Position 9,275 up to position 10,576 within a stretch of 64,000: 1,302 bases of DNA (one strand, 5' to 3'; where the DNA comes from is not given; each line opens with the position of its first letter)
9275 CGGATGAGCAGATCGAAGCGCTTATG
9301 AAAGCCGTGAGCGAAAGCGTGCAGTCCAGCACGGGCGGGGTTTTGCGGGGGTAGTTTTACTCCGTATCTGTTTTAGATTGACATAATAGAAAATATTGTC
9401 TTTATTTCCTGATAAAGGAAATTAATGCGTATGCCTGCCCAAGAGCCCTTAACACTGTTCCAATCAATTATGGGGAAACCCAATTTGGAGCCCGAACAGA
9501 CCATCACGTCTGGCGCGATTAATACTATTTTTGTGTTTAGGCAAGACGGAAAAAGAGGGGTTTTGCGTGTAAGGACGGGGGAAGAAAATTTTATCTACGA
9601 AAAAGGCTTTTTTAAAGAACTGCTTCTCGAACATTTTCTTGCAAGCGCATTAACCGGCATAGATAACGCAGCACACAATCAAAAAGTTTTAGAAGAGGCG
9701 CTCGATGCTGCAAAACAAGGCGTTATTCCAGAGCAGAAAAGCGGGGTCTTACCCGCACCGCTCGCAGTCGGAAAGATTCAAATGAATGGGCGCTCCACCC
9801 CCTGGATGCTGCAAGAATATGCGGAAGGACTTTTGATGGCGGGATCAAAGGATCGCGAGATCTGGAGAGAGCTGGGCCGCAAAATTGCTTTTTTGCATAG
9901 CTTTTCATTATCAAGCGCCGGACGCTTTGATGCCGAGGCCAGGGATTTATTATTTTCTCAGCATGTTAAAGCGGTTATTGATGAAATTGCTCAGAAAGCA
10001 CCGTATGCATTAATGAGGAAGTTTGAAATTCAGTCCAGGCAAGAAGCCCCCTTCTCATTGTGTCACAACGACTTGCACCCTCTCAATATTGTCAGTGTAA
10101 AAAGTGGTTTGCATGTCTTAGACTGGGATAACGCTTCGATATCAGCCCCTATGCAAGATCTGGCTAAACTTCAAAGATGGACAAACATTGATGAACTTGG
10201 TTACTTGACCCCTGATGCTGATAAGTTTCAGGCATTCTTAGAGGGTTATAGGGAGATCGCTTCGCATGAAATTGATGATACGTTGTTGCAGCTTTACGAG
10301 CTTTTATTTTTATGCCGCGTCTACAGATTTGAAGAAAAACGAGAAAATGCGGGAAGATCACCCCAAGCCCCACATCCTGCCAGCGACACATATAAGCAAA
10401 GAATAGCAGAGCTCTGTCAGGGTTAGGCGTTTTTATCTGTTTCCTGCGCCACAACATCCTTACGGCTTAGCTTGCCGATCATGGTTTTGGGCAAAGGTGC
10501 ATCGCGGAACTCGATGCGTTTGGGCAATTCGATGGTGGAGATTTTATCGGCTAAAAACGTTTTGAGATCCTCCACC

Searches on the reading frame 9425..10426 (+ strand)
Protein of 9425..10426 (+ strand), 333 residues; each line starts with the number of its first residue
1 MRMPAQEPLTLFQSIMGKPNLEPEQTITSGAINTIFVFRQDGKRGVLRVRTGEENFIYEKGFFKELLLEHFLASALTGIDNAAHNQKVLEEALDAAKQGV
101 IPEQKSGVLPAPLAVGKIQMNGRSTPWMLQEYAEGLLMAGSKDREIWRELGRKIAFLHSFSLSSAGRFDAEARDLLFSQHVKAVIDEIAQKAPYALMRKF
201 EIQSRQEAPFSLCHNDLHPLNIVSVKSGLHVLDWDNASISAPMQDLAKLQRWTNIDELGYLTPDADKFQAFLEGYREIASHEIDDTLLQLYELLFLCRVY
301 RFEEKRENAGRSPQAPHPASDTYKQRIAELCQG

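Call 14: search_protein_families(library=pfam, proteins=[window:9425-10426:+], max_evalue=0.001)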
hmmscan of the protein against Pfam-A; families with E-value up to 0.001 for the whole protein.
window:9425-10426:+ (333 aa): 3 families
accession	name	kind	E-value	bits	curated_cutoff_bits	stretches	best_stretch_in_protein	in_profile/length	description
PF01636.29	APH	-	4e-17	63.2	23.2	1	26-278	4-236/239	Phosphotransferase enzyme family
PF19974.5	TCAD9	-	3.1e-05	23.8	40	1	182-250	269-338/429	Ternary complex associated domain 9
PF01633.27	Choline_kinase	-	0.00014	21.7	29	1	193-248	147-202/300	Choline/ethanolamine kinase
